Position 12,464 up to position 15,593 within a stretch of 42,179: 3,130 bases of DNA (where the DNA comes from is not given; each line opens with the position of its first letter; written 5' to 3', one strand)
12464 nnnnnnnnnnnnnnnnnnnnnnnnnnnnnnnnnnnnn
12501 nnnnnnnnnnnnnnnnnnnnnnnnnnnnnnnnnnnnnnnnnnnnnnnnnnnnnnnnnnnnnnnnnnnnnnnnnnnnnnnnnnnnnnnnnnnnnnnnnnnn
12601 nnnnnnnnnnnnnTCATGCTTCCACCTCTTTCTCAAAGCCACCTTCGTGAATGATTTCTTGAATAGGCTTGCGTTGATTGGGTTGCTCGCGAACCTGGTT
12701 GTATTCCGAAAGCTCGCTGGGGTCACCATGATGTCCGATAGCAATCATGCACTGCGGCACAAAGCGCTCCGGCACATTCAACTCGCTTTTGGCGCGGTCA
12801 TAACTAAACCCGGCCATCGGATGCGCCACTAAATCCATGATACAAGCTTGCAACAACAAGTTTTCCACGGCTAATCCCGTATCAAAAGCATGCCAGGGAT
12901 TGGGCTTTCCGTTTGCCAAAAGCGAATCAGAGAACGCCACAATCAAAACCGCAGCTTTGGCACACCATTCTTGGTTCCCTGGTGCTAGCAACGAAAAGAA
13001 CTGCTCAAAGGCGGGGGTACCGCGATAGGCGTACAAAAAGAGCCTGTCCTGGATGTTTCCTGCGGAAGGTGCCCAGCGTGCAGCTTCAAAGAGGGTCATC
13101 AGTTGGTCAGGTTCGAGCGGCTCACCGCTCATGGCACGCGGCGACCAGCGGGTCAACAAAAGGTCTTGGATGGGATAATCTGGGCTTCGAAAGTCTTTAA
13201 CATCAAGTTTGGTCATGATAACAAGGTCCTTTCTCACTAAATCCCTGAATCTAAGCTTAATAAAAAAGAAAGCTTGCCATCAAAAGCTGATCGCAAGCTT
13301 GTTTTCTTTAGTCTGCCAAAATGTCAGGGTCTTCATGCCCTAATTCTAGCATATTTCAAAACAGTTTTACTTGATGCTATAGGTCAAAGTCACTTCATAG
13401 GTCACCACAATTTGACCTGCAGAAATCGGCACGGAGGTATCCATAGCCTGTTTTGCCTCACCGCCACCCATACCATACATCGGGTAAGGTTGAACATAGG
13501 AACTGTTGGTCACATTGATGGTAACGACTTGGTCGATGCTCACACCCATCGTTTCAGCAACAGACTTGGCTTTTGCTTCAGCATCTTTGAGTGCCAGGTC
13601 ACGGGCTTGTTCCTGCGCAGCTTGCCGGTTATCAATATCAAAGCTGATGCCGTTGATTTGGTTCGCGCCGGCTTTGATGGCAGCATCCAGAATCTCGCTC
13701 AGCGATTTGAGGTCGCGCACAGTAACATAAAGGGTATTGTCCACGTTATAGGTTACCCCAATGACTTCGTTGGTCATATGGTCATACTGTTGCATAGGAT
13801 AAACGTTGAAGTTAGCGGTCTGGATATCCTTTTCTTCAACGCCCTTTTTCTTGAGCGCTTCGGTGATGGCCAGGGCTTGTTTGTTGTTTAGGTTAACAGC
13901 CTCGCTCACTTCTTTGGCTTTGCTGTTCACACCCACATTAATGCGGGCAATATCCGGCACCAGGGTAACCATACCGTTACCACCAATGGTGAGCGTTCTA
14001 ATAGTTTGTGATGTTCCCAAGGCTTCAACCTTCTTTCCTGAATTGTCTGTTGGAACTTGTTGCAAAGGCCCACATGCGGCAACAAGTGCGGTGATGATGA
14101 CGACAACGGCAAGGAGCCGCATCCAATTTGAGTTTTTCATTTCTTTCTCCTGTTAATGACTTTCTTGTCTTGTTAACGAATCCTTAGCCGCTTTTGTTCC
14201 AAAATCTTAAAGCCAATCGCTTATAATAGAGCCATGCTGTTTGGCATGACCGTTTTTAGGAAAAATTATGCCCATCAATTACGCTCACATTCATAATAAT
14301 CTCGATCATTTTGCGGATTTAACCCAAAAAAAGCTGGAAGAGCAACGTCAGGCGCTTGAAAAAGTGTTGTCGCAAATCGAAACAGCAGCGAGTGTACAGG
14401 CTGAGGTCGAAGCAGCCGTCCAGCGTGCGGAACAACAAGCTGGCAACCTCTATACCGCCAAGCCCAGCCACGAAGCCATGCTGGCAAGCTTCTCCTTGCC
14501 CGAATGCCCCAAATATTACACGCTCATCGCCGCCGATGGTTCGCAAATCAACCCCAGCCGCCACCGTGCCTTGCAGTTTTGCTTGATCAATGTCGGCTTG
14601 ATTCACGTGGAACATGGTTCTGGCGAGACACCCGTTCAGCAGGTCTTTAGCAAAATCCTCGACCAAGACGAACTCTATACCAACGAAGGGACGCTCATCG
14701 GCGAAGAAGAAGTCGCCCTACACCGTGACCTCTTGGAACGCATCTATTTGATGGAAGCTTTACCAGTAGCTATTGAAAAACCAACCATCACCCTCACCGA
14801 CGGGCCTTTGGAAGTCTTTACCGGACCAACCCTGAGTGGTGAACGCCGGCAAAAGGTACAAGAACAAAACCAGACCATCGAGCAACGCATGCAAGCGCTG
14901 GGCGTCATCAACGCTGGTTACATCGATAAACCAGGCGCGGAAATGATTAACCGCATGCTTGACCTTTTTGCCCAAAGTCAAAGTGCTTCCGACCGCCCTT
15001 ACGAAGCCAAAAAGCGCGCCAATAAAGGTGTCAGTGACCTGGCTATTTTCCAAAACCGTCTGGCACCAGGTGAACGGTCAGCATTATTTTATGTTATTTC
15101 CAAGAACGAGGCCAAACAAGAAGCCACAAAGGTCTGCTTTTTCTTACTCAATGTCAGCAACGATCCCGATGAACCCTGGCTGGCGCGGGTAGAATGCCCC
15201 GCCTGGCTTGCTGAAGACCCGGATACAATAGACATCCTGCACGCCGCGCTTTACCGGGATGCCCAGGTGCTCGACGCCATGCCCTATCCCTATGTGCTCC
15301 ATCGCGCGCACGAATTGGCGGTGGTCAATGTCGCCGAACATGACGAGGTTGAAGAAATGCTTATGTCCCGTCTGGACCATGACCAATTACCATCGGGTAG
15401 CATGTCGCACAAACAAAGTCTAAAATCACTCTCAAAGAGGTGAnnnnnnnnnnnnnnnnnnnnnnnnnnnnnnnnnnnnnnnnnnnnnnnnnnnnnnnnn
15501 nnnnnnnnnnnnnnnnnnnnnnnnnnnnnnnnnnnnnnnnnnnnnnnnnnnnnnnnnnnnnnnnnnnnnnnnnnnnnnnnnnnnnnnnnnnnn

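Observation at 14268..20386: Tightly coupled NurA / HAS-barrel protein / HerA / Rad50-like operon with no Mre11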

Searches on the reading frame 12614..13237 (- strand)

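Call 77: search_protein_families(library=pfam, proteins=[window:12614-13237:-], max_evalue=0.0001)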
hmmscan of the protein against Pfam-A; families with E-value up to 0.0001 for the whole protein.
window:12614-13237:- (207 aa): 1 family
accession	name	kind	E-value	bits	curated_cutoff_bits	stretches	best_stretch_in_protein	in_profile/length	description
PF00881.29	Nitroreductase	-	1e-18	68.5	23.5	1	29-169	3-167/167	Nitroreductase family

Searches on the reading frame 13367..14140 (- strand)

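Call 16: search_protein_families(library=pfam, proteins=[window:13367-14140:-], max_evalue=0.001)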
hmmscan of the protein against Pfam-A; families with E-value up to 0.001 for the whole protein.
window:13367-14140:- (257 aa): 1 family
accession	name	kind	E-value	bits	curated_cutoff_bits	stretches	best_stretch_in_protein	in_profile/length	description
PF04402.19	SIMPL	-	9.9e-53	179.9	25.2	1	51-254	2-205/205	Protein of unknown function (DUF541)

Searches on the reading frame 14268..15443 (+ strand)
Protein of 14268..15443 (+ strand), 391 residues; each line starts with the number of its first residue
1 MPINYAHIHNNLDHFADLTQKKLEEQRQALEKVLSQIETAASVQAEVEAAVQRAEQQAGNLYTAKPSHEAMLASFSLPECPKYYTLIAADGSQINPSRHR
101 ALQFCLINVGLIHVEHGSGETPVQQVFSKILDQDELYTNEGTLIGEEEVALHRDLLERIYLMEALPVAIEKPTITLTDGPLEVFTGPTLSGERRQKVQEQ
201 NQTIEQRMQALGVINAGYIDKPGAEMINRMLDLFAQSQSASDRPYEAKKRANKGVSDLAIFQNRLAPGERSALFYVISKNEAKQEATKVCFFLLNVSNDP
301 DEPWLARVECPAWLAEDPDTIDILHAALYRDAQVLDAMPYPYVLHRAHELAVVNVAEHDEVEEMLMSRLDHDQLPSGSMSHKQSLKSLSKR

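Call 3: search_protein_families(library=pfam, proteins=[window:14268-15443:+], max_evalue=0.1)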
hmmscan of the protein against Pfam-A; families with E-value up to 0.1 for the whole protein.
window:14268-15443:+ (391 aa): 3 families
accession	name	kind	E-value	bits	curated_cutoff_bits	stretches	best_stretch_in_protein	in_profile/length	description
PF09376.16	NurA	-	3.3e-17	63.3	21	1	85-353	2-254/254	NurA domain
PF24079.1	UBR4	-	0.019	15.8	27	1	7-57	28-77/125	E3 ubiquitin-protein ligase UBR4-like domain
PF15011.11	CA109-like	-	0.038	14.3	27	1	11-67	48-105/161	Ribosome biogenesis protein C1orf109-like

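Call 4: search_protein_families(library=padloc, proteins=[window:14268-15443:+], max_evalue=0.1)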
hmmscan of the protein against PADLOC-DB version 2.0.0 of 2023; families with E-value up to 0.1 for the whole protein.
window:14268-15443:+ (391 aa): 0 families

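Call 5: search_protein_families(library=ncbifam, proteins=[window:14268-15443:+], max_evalue=0.1)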
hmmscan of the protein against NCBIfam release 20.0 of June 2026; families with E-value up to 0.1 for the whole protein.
window:14268-15443:+ (391 aa): 0 families

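Call 48: search_solved_structures(query=window:14268-15443:+, max_evalue=1, show_alignments=1)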
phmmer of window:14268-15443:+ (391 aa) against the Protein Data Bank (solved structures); distinct sequences matched with E-value up to 1: 0.

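Call 81: search_solved_structures(query=A6, max_evalue=1, show_alignments=1)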
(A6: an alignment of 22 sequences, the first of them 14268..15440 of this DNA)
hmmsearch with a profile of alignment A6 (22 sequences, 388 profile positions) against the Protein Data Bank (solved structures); distinct sequences matched with E-value up to 1: 1.
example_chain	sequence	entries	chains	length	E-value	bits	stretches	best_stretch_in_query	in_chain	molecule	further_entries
6a6x_C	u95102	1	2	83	0.59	12.1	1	235-285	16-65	Antitoxin MazE7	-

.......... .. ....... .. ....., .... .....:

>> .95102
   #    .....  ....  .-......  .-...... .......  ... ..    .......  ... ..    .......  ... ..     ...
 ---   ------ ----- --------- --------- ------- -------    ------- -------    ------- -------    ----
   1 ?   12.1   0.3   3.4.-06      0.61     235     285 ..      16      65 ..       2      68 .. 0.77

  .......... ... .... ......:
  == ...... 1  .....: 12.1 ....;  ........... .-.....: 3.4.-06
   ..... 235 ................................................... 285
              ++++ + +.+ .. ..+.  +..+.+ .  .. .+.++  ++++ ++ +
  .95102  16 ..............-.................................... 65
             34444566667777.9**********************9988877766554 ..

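Call 87: predict_structure(protein=window:14268-15440:+)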
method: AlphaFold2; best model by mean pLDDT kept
length: 391 residues; sequences in the alignment: 1
mean_pLDDT: 40.8   pTM: 0.20
mean pLDDT of the five models: 40.8, 37.5, 34.4, 34.1, 32.4
residues with pLDDT >= 90: 0; 70-90: 28; 50-70: 22; < 50: 341
segments of 3 or more residues with pLDDT < 50: 57-149, 154-391
pLDDT, mean of each block of 10 residues (from residue 1): 66 81 82 67 52 46 33 35 33 38 42 37 44 43 46 47 30 26 29 39 36 27 36 34 29 35 37 41 37 43 38 39 39 30 29 30 41 40 35 33
secondary structure, 60 per line:
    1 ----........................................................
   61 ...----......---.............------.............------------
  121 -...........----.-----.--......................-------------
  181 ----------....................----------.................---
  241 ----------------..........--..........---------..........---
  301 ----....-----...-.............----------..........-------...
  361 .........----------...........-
elements in order: H5-63 H68-73 H77-89 H96-108 H122-132 H146-167 H191-210 H221-237 E257-266 E269-278 E288-297 E305-308 H318-330 H341-350 H358-369 H380-390
